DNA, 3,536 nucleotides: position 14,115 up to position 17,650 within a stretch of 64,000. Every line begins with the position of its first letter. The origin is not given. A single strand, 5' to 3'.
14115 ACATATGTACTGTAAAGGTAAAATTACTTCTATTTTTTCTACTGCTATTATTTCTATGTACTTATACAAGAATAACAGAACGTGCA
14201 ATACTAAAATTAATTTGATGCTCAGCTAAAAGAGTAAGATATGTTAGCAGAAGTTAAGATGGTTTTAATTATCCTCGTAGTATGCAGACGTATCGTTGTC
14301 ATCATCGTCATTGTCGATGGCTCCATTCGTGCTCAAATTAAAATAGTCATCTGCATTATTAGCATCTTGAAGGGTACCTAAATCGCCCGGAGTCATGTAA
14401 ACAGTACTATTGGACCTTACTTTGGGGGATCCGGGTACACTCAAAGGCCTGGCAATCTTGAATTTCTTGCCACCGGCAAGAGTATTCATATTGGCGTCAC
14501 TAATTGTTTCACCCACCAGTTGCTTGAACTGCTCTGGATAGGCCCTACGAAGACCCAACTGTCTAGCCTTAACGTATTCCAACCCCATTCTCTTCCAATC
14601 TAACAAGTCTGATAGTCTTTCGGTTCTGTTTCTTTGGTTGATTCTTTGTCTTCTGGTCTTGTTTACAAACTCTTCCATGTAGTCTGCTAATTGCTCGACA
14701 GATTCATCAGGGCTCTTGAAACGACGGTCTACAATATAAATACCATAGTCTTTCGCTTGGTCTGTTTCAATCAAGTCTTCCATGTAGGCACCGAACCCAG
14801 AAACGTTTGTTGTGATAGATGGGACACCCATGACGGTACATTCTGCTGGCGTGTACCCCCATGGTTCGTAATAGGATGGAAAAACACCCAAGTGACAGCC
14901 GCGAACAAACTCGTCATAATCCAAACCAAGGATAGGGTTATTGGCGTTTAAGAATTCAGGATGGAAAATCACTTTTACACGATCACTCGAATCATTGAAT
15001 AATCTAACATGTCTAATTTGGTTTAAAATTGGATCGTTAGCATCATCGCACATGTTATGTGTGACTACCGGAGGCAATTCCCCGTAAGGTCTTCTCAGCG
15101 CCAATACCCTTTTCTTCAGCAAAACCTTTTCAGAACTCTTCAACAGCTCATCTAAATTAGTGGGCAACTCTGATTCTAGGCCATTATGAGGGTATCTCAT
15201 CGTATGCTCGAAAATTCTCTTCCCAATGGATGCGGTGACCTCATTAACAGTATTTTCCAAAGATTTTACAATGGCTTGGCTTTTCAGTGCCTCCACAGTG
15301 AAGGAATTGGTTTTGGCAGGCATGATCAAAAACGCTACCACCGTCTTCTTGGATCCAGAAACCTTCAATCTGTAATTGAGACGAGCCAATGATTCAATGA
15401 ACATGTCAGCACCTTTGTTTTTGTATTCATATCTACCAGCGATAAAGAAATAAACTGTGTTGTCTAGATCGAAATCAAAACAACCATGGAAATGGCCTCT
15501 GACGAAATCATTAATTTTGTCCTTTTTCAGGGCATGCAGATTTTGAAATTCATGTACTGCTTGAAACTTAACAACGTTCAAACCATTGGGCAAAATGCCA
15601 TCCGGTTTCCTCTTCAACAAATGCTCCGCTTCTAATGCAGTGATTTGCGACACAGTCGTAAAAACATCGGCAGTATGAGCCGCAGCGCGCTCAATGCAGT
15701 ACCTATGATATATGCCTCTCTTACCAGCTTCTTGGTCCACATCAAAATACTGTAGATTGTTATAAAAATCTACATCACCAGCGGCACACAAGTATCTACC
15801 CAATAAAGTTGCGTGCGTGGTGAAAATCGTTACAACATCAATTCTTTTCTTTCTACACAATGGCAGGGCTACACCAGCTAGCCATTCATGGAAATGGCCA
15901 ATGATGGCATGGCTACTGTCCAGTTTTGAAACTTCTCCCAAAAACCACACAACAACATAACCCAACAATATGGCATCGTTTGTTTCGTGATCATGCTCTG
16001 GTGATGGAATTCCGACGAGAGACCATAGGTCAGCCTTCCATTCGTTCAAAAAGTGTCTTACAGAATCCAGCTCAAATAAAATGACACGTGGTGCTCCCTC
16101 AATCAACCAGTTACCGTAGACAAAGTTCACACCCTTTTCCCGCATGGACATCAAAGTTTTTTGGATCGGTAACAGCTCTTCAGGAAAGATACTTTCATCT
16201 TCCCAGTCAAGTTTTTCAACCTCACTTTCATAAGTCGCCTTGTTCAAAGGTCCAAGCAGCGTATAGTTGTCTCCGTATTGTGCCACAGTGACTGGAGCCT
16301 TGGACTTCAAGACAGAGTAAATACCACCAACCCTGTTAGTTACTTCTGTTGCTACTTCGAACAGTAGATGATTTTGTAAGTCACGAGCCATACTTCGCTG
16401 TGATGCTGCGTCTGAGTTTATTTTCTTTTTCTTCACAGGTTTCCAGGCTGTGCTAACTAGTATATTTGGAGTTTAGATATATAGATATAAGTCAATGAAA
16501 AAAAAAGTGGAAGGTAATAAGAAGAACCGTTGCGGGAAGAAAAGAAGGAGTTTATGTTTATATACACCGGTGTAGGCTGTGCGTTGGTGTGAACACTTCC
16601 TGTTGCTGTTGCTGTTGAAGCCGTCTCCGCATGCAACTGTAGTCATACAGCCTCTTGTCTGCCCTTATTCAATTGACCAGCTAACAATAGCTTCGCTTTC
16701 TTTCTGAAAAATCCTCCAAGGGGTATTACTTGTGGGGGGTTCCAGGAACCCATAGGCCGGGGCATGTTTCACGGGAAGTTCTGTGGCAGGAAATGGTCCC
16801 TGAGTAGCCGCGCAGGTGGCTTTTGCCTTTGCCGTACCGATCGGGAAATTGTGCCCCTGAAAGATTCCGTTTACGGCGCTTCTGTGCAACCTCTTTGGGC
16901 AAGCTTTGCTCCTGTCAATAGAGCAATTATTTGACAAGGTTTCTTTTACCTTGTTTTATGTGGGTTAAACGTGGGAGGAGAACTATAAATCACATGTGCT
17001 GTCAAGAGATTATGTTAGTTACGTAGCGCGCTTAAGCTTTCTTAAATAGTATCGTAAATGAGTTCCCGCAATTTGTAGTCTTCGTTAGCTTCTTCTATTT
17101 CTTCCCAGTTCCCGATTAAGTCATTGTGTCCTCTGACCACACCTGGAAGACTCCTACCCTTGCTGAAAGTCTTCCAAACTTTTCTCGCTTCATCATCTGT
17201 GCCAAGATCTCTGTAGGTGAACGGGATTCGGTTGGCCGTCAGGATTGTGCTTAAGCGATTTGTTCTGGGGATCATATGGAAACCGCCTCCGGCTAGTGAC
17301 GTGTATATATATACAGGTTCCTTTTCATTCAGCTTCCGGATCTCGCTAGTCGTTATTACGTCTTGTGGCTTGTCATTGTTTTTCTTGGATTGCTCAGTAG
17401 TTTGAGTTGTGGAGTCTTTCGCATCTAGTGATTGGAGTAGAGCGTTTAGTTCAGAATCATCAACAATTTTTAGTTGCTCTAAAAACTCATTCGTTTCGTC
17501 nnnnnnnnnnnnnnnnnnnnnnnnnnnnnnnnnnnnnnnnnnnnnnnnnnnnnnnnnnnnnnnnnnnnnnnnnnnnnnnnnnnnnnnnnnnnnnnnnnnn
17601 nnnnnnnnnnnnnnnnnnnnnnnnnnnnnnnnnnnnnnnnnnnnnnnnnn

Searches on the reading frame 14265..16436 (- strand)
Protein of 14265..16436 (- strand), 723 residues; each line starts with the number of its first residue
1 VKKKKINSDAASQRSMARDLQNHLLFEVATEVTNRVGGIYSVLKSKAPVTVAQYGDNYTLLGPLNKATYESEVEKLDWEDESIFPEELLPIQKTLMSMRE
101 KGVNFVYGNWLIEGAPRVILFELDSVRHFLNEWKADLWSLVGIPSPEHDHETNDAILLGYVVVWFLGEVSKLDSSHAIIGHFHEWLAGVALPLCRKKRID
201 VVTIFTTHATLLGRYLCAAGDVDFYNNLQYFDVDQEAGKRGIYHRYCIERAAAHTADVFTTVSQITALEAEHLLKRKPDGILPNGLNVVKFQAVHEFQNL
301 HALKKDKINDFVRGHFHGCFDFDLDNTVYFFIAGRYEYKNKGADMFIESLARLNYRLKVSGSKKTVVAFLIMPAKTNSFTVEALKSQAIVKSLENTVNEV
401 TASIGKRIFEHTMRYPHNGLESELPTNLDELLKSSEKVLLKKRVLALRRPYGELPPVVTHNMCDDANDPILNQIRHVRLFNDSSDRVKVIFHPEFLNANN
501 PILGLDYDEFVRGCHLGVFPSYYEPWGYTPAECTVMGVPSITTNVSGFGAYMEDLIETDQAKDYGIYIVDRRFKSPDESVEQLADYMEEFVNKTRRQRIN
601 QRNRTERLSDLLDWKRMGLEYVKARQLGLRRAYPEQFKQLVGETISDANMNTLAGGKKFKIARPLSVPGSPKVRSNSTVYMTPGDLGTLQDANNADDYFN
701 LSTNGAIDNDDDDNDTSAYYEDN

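Call 37: search_protein_families(library=pfam, proteins=[window:14265-16436:-], max_evalue=0.01)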
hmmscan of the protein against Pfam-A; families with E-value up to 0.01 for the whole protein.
window:14265-16436:- (723 aa): 6 families
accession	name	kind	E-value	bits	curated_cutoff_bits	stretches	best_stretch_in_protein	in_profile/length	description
PF05693.19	Glycogen_syn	-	0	1155.3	27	1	27-697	1-638/639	Glycogen synthase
PF00534.26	Glycos_transf_1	-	1e-08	35.3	26.4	1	507-603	86-169/172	Glycosyl transferases group 1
PF13692.12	Glyco_trans_1_4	-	2.7e-07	31.4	27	1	506-554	69-117/142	Glycosyl transferases group 1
PF20706.3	GT4-conflict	-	5.2e-06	26.1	26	1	511-615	279-379/385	Family 4 Glycosyltransferase in conflict systems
PF13439.12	Glyco_transf_4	-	0.0023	18.4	28.5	1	178-287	75-167/170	Glycosyltransferase Family 4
PF08323.17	Glyco_transf_5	-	0.0047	17.1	22.7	1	157-269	113-223/239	Starch synthase catalytic domain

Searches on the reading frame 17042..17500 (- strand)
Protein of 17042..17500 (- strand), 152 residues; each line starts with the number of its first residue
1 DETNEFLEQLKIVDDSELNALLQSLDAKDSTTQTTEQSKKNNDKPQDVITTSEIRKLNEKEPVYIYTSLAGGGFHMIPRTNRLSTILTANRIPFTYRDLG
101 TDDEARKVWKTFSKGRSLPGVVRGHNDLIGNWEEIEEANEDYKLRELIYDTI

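Call 49: search_solved_structures(query=window:17042-17500:-, max_evalue=0.001)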
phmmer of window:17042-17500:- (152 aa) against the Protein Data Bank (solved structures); distinct sequences matched with E-value up to 0.001: 3.
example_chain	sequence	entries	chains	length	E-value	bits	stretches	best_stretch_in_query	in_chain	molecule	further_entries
6abr_A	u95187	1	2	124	4.5e-81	273.4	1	29-152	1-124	Actin binding protein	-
6abs_A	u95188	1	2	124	1.1e-78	265.6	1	29-152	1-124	Actin binding protein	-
6m4c_A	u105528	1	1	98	1.8e-35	125.5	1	53-151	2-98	C. albicans actin interacting protein Aip5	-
